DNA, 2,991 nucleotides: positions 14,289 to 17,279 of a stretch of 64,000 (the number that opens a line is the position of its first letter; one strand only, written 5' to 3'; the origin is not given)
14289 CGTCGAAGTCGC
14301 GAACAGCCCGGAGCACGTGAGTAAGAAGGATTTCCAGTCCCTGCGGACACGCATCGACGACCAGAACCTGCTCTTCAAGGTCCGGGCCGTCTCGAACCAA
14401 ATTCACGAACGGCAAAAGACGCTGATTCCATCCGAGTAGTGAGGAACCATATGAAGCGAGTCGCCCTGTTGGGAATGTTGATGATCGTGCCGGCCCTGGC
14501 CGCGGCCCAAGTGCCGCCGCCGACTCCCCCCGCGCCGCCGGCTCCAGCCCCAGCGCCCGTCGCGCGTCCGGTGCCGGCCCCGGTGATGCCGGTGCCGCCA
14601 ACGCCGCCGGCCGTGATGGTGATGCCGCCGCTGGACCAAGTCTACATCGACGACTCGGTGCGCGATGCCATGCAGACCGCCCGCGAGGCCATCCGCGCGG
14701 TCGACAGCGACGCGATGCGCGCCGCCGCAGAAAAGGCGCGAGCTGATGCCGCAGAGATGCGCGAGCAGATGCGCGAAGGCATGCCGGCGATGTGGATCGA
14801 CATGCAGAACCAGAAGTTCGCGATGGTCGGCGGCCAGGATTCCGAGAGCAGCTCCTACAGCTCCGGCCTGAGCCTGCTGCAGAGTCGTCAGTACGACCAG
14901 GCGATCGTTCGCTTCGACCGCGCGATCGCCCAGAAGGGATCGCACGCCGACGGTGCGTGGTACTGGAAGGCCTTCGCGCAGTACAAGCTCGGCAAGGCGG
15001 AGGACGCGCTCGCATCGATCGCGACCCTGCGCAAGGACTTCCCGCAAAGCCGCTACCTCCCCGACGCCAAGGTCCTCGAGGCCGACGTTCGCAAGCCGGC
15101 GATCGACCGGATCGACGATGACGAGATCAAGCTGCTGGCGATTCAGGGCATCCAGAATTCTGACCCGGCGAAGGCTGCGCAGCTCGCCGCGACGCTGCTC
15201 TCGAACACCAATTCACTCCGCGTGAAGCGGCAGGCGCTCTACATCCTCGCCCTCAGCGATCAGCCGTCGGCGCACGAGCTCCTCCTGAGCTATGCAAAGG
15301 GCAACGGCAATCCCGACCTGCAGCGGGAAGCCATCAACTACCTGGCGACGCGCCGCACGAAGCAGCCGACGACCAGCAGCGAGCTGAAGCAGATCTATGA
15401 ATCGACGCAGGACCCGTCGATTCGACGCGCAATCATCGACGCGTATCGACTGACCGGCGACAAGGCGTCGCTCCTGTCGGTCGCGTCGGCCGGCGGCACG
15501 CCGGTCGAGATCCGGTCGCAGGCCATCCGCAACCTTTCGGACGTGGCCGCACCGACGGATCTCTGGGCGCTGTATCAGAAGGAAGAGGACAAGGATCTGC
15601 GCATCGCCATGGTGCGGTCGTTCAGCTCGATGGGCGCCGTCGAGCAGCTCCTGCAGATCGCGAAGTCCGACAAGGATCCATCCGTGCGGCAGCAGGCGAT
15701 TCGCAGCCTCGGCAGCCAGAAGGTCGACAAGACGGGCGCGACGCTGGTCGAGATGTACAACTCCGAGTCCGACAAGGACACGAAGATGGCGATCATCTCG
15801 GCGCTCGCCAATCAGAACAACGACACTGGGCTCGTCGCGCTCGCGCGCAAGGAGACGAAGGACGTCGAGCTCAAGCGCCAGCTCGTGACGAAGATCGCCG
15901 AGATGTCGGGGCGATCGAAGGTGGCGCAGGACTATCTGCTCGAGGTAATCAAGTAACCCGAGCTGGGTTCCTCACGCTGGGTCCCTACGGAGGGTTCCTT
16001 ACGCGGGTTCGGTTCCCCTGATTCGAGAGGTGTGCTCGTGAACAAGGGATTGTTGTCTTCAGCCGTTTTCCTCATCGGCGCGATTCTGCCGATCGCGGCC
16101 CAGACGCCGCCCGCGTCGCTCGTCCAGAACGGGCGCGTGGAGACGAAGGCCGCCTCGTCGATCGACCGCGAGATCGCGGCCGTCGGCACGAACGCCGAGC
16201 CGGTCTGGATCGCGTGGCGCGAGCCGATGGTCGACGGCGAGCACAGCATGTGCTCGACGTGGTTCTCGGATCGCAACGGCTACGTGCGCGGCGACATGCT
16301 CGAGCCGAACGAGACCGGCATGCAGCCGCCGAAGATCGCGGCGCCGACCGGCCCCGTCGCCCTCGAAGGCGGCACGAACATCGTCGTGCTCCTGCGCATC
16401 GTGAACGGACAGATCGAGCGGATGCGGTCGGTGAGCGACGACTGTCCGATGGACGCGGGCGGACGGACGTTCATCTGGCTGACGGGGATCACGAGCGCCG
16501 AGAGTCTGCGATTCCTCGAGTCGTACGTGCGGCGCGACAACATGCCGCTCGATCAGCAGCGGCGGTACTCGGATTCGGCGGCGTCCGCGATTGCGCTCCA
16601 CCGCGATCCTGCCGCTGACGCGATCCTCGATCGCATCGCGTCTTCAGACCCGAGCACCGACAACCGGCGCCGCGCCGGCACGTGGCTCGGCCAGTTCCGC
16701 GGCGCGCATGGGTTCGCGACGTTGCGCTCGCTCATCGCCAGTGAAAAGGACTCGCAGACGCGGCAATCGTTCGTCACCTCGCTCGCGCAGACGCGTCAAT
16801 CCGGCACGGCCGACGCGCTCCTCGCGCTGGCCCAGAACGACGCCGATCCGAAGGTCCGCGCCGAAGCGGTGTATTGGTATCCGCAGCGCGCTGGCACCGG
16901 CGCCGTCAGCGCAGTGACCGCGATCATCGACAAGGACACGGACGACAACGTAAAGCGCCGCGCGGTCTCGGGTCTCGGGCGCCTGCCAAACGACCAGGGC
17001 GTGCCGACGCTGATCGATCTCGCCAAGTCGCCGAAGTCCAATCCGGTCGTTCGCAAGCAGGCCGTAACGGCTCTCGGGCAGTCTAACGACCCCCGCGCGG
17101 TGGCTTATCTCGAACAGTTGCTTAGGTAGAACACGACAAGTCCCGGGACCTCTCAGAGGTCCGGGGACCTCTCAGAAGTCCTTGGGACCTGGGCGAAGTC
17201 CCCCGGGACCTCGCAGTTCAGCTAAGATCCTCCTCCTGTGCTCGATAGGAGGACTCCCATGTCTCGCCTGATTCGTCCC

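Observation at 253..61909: Gene-boundary hairpin / tandem 'word-repeat' elements at 12 or more loci, with several shared sequence families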

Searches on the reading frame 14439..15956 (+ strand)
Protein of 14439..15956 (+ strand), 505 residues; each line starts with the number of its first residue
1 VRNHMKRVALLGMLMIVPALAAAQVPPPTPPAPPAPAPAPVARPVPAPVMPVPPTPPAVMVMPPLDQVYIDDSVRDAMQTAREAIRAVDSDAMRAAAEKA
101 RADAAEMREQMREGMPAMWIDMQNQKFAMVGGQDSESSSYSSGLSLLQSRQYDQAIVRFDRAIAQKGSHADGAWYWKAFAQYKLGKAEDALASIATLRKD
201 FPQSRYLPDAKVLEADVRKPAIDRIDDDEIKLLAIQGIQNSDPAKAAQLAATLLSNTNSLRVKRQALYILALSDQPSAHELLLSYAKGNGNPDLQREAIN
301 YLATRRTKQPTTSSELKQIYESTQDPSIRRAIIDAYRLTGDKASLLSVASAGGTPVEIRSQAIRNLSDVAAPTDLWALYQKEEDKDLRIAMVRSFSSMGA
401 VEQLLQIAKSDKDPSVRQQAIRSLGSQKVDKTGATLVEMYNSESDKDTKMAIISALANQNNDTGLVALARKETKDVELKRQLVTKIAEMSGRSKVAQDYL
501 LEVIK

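Call 46: search_protein_families(library=pfam, proteins=[window:14439-15956:+])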
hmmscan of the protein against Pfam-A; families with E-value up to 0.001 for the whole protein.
window:14439-15956:+ (505 aa): 7 families
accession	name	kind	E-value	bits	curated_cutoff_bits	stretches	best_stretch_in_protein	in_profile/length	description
PF13646.12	HEAT_2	-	6.3e-19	68.5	27.7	2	378-457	7-88/88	HEAT repeats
PF14559.12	TPR_19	-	1.2e-06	29.2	25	1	146-206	1-61/68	Tetratricopeptide repeat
PF12895.13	ANAPC3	-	1.9e-06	28.5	27.2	1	133-194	20-79/82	Anaphase-promoting complex, cyclosome, subunit 3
PF13432.12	TPR_16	-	2e-05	25.4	32.7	1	142-203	3-63/65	Tetratricopeptide repeat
PF13174.12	TPR_6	-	0.00011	23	26.3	0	173-204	2-33/33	Tetratricopeptide repeat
PF07719.23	TPR_2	-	0.00015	22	27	0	173-196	3-26/34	Tetratricopeptide repeat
PF11838.14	ERAP1_C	-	0.00018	21.5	38.2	0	383-502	125-254/318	ERAP1-like C-terminal domain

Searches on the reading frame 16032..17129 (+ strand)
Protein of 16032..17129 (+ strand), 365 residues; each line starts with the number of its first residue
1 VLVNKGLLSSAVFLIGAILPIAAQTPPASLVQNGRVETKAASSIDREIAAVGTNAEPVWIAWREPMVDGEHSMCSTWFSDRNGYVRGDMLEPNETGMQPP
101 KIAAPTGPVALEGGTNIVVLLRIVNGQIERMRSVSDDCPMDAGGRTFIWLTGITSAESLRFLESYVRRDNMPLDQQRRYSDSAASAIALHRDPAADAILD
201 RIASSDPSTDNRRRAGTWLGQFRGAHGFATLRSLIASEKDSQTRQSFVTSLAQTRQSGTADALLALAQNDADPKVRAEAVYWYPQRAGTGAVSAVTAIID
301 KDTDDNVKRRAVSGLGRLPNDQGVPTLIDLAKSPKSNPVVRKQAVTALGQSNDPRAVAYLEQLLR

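Call 32: find_related_loci(query=window:16032-17129:+, collection=metagenome_contigs, flank=10000)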
Query window:16032-17129:+ (365 aa) in metagenome_contigs; peptide patterns used: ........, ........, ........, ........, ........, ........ (x = any residue, [..] = any of these).
79 stretches matched a pattern; 5 encode a relative of the query (tblastn E <= 1e-3); 5 distinct loci.
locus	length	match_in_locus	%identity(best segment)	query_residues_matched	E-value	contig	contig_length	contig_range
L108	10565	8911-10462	90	3-365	0e+0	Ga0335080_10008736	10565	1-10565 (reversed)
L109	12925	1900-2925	72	22-365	9e-170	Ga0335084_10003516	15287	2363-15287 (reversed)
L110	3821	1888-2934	68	10-363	2e-167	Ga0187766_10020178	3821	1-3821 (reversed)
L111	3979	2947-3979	89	3-353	8e-116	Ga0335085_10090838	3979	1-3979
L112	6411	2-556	91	181-365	3e-107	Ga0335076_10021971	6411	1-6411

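Call 46: search_protein_families(library=pfam, proteins=[window:16032-17129:+])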
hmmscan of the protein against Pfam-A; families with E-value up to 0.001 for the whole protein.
window:16032-17129:+ (365 aa): 4 families
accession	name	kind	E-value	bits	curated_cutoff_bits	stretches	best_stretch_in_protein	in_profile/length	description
PF13646.12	HEAT_2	-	3.1e-27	95.1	27.7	2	294-365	3-72/88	HEAT repeats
PF03130.22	HEAT_PBS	-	3.3e-07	30.6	20.9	0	340-364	1-25/27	PBS lyase HEAT-like repeat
PF02985.28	HEAT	-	0.0003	21.2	23.5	0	336-350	12-26/31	HEAT repeat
PF00514.29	Arm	-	0.0005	20.5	20.6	0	320-349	10-37/41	Armadillo/beta-catenin-like repeat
